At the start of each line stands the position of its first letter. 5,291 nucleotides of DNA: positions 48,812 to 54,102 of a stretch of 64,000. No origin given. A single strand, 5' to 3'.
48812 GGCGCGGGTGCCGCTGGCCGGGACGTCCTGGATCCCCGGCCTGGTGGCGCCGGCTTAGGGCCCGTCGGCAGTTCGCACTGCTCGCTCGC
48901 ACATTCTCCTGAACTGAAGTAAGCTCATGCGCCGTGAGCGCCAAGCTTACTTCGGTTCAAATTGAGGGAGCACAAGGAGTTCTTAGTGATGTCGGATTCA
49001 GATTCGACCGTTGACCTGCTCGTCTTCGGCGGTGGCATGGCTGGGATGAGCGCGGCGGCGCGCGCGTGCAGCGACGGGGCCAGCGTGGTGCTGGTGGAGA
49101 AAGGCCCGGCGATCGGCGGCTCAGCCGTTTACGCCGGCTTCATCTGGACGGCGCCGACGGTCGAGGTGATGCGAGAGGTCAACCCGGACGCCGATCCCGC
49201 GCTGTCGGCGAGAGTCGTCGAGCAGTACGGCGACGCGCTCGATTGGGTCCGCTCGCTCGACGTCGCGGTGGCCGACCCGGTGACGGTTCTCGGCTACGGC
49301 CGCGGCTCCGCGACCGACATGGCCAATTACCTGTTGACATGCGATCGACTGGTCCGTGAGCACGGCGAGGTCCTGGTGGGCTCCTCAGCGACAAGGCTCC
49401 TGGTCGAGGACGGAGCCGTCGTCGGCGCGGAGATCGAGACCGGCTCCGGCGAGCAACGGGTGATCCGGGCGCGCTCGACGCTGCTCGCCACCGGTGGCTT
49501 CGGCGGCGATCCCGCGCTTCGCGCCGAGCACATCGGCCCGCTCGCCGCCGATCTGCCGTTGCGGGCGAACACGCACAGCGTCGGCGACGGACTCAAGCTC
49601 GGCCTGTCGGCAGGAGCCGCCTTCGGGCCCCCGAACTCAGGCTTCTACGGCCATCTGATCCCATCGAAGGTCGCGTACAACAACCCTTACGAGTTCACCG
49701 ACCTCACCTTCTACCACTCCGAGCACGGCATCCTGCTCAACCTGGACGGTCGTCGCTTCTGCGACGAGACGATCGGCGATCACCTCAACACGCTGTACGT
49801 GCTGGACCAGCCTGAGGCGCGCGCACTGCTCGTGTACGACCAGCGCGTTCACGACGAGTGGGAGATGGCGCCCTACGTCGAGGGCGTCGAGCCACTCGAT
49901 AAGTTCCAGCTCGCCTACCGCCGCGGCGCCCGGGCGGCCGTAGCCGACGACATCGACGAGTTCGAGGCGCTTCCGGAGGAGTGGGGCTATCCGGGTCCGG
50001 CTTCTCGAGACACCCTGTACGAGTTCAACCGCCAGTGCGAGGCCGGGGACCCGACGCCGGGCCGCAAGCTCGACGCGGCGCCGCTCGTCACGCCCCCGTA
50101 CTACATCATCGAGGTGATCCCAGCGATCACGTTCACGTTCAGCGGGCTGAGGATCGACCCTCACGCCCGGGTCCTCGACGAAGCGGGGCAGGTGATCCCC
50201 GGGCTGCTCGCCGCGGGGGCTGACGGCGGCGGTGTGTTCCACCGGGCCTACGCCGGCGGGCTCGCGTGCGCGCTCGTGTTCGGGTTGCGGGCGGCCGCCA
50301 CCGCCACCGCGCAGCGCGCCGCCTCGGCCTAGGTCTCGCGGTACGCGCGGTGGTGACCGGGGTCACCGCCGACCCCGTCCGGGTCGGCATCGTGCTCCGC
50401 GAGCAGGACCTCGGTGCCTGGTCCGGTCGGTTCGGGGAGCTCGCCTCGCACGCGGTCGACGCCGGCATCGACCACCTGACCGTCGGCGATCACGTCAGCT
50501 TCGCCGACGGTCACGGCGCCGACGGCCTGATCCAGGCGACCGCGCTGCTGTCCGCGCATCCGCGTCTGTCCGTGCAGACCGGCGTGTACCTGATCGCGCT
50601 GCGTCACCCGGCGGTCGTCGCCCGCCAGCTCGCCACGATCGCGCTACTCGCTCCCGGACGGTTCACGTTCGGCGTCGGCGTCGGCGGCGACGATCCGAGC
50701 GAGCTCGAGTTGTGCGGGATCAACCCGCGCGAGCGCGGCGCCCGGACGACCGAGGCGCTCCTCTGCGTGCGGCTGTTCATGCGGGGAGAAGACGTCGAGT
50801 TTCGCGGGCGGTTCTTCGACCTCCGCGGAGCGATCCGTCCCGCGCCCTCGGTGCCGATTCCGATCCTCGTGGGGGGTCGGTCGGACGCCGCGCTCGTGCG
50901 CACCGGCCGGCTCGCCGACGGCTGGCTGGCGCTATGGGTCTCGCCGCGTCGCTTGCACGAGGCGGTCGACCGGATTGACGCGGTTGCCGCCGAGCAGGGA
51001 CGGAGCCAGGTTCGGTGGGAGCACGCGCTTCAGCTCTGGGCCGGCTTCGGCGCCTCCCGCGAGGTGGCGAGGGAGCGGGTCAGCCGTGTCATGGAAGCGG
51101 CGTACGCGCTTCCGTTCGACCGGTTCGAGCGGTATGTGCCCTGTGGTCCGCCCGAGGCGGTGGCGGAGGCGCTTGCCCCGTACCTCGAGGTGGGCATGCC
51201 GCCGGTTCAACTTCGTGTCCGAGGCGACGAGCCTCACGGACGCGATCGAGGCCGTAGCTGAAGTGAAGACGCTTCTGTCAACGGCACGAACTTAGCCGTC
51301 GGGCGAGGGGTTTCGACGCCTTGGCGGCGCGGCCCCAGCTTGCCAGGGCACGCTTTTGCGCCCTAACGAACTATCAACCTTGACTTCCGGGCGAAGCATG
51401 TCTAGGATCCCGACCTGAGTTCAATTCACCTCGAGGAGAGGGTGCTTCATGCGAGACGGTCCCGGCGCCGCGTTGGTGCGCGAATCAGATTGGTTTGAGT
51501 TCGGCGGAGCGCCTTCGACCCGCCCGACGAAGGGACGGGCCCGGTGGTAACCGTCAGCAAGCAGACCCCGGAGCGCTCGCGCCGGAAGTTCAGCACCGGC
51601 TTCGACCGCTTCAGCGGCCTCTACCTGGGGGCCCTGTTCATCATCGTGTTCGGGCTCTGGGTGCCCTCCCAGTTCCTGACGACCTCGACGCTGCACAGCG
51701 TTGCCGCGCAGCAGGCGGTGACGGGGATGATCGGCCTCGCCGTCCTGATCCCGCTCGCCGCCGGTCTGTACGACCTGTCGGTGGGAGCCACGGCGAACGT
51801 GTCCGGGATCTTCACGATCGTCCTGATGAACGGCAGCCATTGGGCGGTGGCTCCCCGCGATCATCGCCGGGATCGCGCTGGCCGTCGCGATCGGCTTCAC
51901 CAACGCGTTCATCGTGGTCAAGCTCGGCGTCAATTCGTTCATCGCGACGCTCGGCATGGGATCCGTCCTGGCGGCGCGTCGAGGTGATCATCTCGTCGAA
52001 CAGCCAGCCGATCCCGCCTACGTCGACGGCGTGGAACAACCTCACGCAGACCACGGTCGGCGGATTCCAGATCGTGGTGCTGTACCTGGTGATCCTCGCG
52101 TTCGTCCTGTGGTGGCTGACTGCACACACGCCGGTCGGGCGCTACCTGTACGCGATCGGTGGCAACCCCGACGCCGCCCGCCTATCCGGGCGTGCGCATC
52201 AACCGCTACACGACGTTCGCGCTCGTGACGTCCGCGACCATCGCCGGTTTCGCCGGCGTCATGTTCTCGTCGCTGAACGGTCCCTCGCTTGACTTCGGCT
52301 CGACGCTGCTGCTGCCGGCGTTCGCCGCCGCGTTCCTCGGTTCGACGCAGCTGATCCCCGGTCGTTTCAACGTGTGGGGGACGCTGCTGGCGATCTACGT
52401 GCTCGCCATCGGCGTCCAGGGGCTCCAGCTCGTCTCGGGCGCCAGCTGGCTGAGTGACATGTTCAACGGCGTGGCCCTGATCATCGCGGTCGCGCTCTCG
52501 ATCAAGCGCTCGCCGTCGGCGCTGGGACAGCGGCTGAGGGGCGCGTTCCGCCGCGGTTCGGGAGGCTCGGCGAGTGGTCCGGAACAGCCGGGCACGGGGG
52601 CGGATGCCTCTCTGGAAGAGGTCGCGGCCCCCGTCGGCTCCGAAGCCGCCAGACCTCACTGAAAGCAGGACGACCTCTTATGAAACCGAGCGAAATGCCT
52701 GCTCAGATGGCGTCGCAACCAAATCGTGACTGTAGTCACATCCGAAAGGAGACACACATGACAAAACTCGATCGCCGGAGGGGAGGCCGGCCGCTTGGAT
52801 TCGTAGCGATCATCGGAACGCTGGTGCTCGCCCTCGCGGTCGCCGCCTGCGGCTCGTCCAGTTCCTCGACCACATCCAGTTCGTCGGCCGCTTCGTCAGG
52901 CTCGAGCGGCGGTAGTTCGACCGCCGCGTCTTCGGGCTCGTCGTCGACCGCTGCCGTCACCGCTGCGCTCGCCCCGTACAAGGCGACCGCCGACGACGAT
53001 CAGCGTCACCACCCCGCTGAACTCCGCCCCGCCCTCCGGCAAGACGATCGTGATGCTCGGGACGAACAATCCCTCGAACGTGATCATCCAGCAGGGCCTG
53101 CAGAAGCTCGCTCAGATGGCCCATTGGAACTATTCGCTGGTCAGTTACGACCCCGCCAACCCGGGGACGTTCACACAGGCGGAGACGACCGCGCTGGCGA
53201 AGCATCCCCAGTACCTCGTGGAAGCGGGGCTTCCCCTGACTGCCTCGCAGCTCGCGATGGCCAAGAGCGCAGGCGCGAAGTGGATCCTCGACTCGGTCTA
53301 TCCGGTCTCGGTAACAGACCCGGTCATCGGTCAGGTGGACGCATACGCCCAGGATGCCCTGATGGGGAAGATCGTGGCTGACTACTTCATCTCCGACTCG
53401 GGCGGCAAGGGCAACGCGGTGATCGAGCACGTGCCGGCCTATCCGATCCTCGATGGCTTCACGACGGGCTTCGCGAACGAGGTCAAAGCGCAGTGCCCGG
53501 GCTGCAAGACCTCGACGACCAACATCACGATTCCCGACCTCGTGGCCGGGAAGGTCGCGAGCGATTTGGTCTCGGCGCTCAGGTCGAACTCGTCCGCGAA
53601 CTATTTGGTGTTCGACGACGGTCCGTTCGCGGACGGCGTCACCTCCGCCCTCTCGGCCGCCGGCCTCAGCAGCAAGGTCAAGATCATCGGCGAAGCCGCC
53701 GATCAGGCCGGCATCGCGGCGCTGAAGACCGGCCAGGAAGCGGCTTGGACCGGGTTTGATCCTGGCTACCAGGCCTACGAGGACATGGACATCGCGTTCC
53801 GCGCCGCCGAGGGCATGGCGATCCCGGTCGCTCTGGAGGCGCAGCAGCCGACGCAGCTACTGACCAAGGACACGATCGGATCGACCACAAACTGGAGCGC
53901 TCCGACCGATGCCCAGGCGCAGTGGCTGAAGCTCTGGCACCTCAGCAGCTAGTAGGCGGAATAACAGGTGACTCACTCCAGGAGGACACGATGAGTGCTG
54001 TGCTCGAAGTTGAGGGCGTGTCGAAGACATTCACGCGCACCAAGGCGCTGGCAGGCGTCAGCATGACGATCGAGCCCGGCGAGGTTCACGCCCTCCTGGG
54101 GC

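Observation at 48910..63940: A 16-bp palindrome, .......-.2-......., marks nearly every promoter of a 15-kb island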

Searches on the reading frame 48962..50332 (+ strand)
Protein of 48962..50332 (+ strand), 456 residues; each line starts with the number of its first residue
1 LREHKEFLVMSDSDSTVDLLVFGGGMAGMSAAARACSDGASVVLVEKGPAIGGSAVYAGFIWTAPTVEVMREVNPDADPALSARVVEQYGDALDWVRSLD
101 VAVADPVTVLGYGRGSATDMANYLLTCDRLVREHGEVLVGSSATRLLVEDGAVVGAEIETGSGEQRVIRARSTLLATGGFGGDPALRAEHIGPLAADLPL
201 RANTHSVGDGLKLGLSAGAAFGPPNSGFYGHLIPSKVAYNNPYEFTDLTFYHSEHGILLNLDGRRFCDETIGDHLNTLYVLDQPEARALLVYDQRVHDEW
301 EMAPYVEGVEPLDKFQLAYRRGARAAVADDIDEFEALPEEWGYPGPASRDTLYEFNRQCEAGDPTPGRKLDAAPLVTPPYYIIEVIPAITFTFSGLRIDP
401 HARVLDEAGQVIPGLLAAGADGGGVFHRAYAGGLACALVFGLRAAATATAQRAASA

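Call 5: search_protein_families(library=pfam, proteins=[window:48962-50332:+])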
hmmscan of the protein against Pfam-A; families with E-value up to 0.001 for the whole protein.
window:48962-50332:+ (456 aa): 6 families
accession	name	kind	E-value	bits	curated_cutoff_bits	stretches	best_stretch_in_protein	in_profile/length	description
PF00890.30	FAD_binding_2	-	6.7e-39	134.7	20.4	1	18-433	1-410/414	FAD binding domain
PF12831.13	FAD_oxidored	-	1.3e-12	48.2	27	1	18-178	1-145/416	FAD dependent oxidoreductase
PF13450.12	NAD_binding_8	-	2.1e-06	28.4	21.9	1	21-55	1-35/68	NAD(P)-binding Rossmann-like domain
PF01266.30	DAO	-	2.4e-06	27.8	27.9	1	18-65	1-50/353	FAD dependent oxidoreductase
PF07992.20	Pyr_redox_2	-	6.7e-06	26.2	26.1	1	18-185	2-115/291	Pyridine nucleotide-disulphide oxidoreductase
PF03486.20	HI0933_like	-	0.00021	21.2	50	1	18-59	2-43/244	HI0933-like protein Rossmann domain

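Call 25: search_protein_families(library=ncbifam, proteins=[window:48962-50332:+], max_evalue=1e-8)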
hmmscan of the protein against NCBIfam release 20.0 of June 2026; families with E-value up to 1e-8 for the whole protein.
window:48962-50332:+ (456 aa): 22 families
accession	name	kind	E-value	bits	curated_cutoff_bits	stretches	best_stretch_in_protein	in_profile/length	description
NF006130.0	PRK08274.1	equivalog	7.8e-46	156.8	369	1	75-451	82-461/467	FAD-dependent tricarballylate dehydrogenase TcuA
NF004789.0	PRK06134.1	subfamily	3.6e-39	134.8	747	3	355-453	472-572/581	FAD-dependent oxidoreductase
TIGR01813.1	flavo_cyto_c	subfamily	4.3e-37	127.9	285.45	1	142-445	152-443/444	flavocytochrome c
NF009478.0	PRK12844.1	equivalog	8.6e-37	126.7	789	2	132-453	222-553/559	3-ketosteroid-delta-1-dehydrogenase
NF005882.1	PRK07843.1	equivalog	5.7e-33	114.2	788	1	136-445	218-544/547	3-oxosteroid 1-dehydrogenase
NF009477.0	PRK12843.1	equivalog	4.4e-30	104.7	758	2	371-453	488-573/578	FAD-dependent oxidoreductase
NF009476.0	PRK12839.1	equivalog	4.7e-30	104.3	940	1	355-451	470-567/572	FAD-dependent oxidoreductase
NF005511.0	PRK07121.1-4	equivalog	1.1e-29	103.3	466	1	157-454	254-544/553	FAD-binding protein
NF005064.0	PRK06481.1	equivalog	9.3e-29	100.5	542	1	77-449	139-500/506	flavocytochrome c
NF009473.0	PRK12835.1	subfamily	2.8e-28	98.7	837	1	372-453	487-571/585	FAD-binding protein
NF053717.1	VnlPnlRedVprA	equivalog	3.4e-28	98.7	600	1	77-426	83-450/481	vinyl phenol reductase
NF009479.0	PRK12845.1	equivalog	4.9e-27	94.5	793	1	137-450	236-565/566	3-ketosteroid-delta-1-dehydrogenase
NF005510.0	PRK07121.1-3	subfamily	2.7e-26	92.4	481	1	136-451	196-489/492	FAD-binding protein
TIGR02485.1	CobZ_N-term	equivalog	1.8e-24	86.3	372.55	1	137-448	145-431/437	FAD-dependent tricarballylate dehydrogenase TcuA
NF053677.1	Desat2ChcC2Cyan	equivalog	1.4e-23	83.1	900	0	371-446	471-549/558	4-oxocyclohex-2-ene-1-carboxylate 5-dehydrogenase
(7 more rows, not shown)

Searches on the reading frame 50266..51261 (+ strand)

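Call 5: search_protein_families(library=pfam, proteins=[window:50266-51261:+])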
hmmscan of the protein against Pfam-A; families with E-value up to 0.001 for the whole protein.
window:50266-51261:+ (331 aa): 1 family
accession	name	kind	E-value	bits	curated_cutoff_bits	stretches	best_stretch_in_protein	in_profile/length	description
PF00296.26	Bac_luciferase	-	2.7e-42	145.6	27.9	1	55-279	24-244/314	Luciferase-like monooxygenase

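Call 25: search_protein_families(library=ncbifam, proteins=[window:50266-51261:+], max_evalue=1e-8)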
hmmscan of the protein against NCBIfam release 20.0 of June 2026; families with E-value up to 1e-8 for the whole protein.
window:50266-51261:+ (331 aa): 18 families
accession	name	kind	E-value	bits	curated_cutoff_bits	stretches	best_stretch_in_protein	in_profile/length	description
TIGR03619.1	F420_Rv2161c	subfamily_domain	9.7e-39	133.4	166.9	1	59-271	3-231/247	TIGR03619 family F420-dependent LLM class oxidoreductase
TIGR03854.1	F420_MSMEG_3544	hypoth_equivalog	5e-32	111.4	295.6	1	62-263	21-220/290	TIGR03854 family LLM class F420-dependent oxidoreductase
TIGR03564.1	F420_MSMEG_4879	subfamily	7.9e-22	78.1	234.25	1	77-283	16-222/265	TIGR03564 family F420-dependent LLM class oxidoreductase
TIGR03557.1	F420_G6P_family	subfamily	6.6e-20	71.5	210.4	1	60-323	19-299/316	TIGR03557 family F420-dependent LLM class oxidoreductase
TIGR03621.1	F420_MSMEG_2516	subfamily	2.1e-18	66.5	213.15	1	55-218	15-171/295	TIGR03621 family F420-dependent LLM class oxidoreductase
TIGR03560.1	F420_Rv1855c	subfamily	1.1e-17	64.6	231.4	1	57-249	16-220/227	TIGR03560 family F420-dependent LLM class oxidoreductase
NF002619.0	PRK02271.1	equivalog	8.5e-17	61.4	276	1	59-264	19-218/329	5,10-methylenetetrahydromethanopterin reductase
TIGR04465.1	ArgArg_F420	equivalog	3.9e-16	59.1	470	1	40-269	48-280/364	F420-dependent hydroxymycolic acid dehydrogenase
TIGR03571.1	lucif_BA3436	subfamily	4.2e-16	59.1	303.9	1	86-244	68-228/304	TIGR03571 family LLM class oxidoreductase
TIGR03841.1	F420_Rv3093c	subfamily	9.8e-16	58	213.65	1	80-259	30-208/298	LLM class F420-dependent oxidoreductase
TIGR04021.1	LLM_DMSO2_sfnG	equivalog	6.3e-15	55.4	382.95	1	59-282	33-259/350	dimethylsulfone monooxygenase SfnG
TIGR03554.1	F420_G6P_DH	equivalog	9.2e-15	54.5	420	1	58-222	20-192/331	glucose-6-phosphate dehydrogenase (coenzyme-F420)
TIGR03555.1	F420_mer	equivalog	1.9e-14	53.8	348.7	1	63-249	21-202/325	5,10-methylenetetrahydromethanopterin reductase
TIGR03559.1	F420_Rv3520c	subfamily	2.3e-13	49.9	335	1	75-236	28-202/325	LLM class F420-dependent oxidoreductase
NF001939.1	PRK00719.1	subfamily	3.6e-13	49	510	1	86-250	54-220/373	alkanesulfonate monooxygenase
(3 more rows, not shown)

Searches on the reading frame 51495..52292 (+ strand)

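Call 5: search_protein_families(library=pfam, proteins=[window:51495-52292:+])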
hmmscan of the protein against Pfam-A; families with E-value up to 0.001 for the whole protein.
window:51495-52292:+ (265 aa): 1 family
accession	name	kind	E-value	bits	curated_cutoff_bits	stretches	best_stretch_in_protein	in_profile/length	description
PF02653.21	BPD_transp_2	-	6.5e-09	35.8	26.8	1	186-233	127-173/269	Branched-chain amino acid transport system / permease component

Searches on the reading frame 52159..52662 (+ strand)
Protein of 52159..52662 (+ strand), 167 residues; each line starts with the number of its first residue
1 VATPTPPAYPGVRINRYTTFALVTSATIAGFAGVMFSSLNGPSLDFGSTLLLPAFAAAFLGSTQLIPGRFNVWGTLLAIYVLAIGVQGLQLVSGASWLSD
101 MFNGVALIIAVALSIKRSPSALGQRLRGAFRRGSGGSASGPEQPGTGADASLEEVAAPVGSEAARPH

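Call 5: search_protein_families(library=pfam, proteins=[window:52159-52662:+])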
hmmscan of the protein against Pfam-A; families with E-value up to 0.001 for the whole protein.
window:52159-52662:+ (167 aa): 1 family
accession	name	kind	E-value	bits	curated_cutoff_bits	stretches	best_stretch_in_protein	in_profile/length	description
PF02653.21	BPD_transp_2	-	7.2e-09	35.6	26.8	1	9-111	170-269/269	Branched-chain amino acid transport system / permease component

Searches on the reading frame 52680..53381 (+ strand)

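Call 5: search_protein_families(library=pfam, proteins=[window:52680-53381:+])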
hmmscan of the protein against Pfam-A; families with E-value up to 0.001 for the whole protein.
window:52680-53381:+ (233 aa): 1 family
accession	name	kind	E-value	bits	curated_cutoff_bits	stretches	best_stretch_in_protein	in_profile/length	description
PF21827.1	New_glue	-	0.00012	22.1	31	1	48-95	5-57/94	New glue protein family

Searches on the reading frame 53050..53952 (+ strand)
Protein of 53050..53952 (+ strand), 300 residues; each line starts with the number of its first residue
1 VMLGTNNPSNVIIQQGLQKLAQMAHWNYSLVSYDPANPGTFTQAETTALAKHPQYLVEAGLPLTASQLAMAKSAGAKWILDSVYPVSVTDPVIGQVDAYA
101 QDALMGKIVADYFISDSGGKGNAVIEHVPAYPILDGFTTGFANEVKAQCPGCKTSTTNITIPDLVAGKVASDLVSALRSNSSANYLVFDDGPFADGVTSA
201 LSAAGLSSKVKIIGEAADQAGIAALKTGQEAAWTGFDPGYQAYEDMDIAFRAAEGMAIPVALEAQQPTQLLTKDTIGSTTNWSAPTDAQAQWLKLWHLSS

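Call 5: search_protein_families(library=pfam, proteins=[window:53050-53952:+])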
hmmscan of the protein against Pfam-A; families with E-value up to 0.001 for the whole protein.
window:53050-53952:+ (300 aa): 1 family
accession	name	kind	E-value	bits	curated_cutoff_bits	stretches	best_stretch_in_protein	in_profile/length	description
PF13407.12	Peripla_BP_4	-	5.3e-13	49.5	35.1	1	6-255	9-256/258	Periplasmic binding protein domain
